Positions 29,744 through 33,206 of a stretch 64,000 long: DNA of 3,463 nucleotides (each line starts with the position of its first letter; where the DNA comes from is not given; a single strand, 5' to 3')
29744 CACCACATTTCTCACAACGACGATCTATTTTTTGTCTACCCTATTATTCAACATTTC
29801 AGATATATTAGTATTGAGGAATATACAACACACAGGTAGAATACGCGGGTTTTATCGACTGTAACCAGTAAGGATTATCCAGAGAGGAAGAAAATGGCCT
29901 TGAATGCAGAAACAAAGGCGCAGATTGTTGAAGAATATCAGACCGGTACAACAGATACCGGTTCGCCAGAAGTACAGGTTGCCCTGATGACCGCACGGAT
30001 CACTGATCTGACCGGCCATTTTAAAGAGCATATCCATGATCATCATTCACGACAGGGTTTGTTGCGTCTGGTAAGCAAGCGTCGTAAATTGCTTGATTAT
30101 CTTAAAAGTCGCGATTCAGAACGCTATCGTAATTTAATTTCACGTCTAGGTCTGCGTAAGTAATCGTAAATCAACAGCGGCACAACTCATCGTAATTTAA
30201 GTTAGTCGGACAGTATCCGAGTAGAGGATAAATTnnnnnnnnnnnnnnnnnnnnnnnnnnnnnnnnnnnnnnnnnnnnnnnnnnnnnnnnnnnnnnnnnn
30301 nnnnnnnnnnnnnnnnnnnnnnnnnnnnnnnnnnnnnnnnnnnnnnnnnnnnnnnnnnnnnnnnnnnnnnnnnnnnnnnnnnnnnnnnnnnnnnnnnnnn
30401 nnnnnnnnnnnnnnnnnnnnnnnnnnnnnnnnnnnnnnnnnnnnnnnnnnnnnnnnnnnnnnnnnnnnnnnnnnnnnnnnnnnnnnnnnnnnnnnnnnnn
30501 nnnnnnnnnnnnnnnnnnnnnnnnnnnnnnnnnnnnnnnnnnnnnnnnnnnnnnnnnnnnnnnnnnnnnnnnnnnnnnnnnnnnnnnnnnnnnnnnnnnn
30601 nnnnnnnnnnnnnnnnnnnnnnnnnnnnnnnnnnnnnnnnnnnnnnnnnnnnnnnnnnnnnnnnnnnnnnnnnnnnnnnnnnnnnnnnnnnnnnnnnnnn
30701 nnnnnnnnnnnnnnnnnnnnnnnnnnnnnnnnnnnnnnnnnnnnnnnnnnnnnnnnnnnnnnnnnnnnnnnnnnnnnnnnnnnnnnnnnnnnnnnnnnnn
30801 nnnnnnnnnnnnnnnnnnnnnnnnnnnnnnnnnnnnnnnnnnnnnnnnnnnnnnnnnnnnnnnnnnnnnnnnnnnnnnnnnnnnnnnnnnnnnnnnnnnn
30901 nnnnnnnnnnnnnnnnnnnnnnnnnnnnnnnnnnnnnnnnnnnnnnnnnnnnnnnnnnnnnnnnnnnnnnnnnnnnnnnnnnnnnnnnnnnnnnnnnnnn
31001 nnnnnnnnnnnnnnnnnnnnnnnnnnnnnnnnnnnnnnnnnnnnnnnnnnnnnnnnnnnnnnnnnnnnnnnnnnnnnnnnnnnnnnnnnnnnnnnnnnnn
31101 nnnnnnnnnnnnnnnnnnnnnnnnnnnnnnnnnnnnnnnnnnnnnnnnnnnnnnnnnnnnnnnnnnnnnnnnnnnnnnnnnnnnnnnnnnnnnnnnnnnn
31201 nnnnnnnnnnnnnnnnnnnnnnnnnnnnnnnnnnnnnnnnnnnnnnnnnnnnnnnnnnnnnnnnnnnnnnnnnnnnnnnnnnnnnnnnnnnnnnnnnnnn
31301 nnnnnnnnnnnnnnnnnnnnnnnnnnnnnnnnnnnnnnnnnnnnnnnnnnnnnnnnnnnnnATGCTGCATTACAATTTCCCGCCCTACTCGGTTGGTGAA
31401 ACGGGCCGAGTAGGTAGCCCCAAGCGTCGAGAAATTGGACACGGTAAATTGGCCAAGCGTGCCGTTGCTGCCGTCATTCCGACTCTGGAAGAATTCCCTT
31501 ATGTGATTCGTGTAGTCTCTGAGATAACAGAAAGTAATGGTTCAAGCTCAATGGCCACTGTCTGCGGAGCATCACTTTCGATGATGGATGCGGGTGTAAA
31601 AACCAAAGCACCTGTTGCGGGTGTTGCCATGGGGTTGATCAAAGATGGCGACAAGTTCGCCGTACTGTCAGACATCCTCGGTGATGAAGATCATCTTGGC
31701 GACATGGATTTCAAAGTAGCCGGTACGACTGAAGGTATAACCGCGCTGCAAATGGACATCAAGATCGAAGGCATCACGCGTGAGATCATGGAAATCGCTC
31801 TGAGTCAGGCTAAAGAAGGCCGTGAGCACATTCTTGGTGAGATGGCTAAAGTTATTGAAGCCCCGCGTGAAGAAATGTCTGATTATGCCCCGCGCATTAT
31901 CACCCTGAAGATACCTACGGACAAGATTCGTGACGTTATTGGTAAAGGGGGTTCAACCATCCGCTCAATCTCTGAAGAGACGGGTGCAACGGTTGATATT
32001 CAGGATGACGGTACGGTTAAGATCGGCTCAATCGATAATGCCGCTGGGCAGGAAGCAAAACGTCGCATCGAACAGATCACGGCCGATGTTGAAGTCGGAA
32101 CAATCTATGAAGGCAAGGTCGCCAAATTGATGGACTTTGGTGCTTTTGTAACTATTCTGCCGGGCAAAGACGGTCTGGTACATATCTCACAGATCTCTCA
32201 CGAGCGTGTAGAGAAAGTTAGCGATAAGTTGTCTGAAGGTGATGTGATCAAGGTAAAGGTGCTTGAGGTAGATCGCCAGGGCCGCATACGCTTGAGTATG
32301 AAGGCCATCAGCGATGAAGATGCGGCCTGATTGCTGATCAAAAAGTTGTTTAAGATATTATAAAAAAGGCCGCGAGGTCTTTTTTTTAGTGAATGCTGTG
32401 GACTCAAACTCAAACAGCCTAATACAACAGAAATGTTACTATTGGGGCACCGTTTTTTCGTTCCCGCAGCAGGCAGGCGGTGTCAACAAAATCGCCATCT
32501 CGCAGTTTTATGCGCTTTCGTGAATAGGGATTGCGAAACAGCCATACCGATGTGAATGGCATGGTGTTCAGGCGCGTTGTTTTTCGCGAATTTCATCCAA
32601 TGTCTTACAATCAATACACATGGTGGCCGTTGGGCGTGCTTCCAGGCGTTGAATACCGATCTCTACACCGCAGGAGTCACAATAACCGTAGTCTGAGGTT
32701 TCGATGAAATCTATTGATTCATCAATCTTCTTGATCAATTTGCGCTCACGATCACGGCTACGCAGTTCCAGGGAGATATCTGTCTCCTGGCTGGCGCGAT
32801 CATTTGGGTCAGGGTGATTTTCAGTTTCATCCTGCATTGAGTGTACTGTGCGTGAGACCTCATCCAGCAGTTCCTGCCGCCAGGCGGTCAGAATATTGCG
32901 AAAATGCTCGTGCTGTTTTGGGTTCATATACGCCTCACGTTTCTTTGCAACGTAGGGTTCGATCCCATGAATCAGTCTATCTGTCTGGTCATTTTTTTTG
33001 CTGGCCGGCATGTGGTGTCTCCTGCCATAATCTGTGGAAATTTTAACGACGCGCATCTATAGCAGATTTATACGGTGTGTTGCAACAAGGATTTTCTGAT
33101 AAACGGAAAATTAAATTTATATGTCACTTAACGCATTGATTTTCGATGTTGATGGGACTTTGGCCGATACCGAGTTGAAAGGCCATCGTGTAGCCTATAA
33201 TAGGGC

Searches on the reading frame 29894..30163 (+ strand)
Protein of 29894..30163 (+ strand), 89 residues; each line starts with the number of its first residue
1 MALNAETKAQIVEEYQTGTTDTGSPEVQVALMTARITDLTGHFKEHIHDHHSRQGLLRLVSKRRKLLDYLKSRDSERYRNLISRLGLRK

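Call 66: find_encoding_contigs(protein=window:29894-30163:+, flank=6000, max_places=10)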
Protein window:29894-30163:+ (89 aa): no gene with exactly this product is on record in the collection.

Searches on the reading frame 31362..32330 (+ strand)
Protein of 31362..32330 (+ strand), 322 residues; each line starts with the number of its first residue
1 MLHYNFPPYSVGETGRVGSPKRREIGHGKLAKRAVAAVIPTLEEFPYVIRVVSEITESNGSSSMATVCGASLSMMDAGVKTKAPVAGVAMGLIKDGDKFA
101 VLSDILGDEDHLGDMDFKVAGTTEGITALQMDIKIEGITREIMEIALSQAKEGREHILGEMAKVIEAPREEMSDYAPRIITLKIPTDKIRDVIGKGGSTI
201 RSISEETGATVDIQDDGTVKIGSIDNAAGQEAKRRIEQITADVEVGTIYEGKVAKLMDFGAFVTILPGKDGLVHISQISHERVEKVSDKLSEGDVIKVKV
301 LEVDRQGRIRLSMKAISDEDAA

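Call 11: find_encoding_contigs(protein=window:31362-32330:+, flank=10000, max_places=10)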
Protein window:31362-32330:+ (322 aa): no gene with exactly this product is on record in the collection.

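Call 39: list_cluster_members(proteins=[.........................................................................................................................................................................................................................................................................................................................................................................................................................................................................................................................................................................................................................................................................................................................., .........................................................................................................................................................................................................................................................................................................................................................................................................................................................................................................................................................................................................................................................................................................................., P0121, window:31362-32330:+, P0006])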
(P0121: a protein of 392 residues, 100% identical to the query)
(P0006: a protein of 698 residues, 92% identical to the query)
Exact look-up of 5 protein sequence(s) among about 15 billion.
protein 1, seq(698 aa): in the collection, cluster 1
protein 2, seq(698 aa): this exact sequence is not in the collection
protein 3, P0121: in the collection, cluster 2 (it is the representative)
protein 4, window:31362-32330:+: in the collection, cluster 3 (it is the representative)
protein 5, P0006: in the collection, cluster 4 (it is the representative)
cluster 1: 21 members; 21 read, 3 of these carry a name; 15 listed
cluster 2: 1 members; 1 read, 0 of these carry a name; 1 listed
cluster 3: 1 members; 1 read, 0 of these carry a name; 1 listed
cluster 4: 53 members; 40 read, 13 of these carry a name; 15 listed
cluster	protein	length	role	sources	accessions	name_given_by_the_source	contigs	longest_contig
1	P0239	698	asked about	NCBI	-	-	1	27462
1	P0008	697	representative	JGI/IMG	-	polyribonucleotide nucleotidyltransferase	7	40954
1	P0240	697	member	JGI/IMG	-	polyribonucleotide nucleotidyltransferase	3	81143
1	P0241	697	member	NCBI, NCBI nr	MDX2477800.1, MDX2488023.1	MAG: polyribonucleotide nucleotidyltransferase [Gammaproteobacteria bacterium] | polyribonucleotide nucleotidyltransferase [Gammaproteobacteria bacterium]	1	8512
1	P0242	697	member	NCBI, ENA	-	-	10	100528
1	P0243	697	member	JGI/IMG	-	-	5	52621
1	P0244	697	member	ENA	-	-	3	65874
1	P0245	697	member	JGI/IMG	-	-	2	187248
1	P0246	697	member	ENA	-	-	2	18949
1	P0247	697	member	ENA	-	-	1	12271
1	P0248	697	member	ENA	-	-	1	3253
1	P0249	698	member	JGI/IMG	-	-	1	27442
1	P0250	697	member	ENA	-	-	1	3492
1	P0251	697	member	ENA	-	-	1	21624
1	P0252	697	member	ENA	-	-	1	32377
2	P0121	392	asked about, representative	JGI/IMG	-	-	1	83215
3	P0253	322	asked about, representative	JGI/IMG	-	-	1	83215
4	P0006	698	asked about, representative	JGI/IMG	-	polyribonucleotide nucleotidyltransferase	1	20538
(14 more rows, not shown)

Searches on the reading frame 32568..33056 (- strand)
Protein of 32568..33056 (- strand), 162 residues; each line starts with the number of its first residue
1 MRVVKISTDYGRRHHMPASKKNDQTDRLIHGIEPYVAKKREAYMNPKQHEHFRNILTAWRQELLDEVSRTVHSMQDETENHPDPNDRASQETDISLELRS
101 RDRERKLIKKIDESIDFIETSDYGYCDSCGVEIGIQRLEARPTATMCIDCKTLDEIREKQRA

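Call 55: search_protein_families(library=ncbifam, proteins=[window:32568-33056:-], max_evalue=0.01)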
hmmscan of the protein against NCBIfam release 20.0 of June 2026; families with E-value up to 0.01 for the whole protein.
window:32568-33056:- (162 aa): 7 families
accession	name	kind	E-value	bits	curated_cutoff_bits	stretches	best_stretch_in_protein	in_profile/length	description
NF008045.0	PRK10778.1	equivalog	7.7e-61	204.7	289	1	29-162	17-150/151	RNA polymerase-binding protein DksA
TIGR02420.1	dksA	equivalog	5e-50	168.5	115.5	1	44-152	1-109/110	RNA polymerase-binding protein DksA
NF033459.1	DksA_like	equivalog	5e-19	68.7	105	1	48-155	2-110/113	RNA polymerase-binding protein DksA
TIGR02890.1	bacill_yteA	subfamily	2.3e-16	60.3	134.4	1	48-156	2-119/159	regulatory protein, yteA family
TIGR02419.1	C4_traR_proteo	subfamily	6.6e-09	36.2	59.7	1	92-155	3-64/64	phage/conjugal plasmid C-4 type zinc finger protein, TraR family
NF008243.0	PRK11019.1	equivalog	0.0031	17.9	96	1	120-159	33-72/88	DksA/TraR family C4-type zinc finger protein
NF010268.0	PRK13715.1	equivalog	0.0088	16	108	0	125-161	36-72/73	conjugal transfer protein TraR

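Call 65: find_encoding_contigs(protein=window:32568-33011:-, flank=6000, max_places=10)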
Protein window:32568-33011:- (147 aa): 2 contigs read that carry it; 2 places shown.
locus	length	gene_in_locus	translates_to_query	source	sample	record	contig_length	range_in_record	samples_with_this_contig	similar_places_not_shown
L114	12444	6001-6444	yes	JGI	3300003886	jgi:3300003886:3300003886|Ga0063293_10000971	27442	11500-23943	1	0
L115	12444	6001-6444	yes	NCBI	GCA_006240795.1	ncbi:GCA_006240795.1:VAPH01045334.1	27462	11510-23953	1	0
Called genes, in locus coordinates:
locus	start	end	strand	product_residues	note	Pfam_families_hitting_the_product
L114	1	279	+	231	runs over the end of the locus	PF09997:DUF2238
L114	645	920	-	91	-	PF16367:RRM_7 (weak), PF00076:RRM_1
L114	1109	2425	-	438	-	PF03447:NAD_binding_3, PF00742:Homoserine_dh, PF01842:ACT (weak)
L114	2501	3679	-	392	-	PF00155:Aminotran_1_2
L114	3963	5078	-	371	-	PF00155:Aminotran_1_2, PF00266:Aminotran_5, PF01053:Cys_Met_Meta_PP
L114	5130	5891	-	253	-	PF00702:Hydrolase, PF13419:HAD_2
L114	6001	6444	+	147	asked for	PF21157:DksA_N, PF01258:zf-dskA_traR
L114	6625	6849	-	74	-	-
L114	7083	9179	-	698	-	PF01138:RNase_PH, PF03725:RNase_PH_C, PF03726:PNPase, PF01138:RNase_PH, PF00013:KH_1, PF00575:S1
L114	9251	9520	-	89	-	PF00312:Ribosomal_S15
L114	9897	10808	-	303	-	PF01509:TruB_N, PF16198:TruB_C_2, PF09157:TruB-C_2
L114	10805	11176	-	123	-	PF02033:RBFA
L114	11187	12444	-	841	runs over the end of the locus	PF04760:IF2_N, PF08364:IF2_assoc, PF04760:IF2_N, PF00009:GTP_EFTU, PF01926:MMR_HSR1, PF22042:EF-G_D2, PF11987:IF-2, PF03144:GTP_EFTU_D2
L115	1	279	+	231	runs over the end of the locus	PF09997:DUF2238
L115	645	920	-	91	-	PF16367:RRM_7 (weak), PF00076:RRM_1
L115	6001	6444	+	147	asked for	PF21157:DksA_N, PF01258:zf-dskA_traR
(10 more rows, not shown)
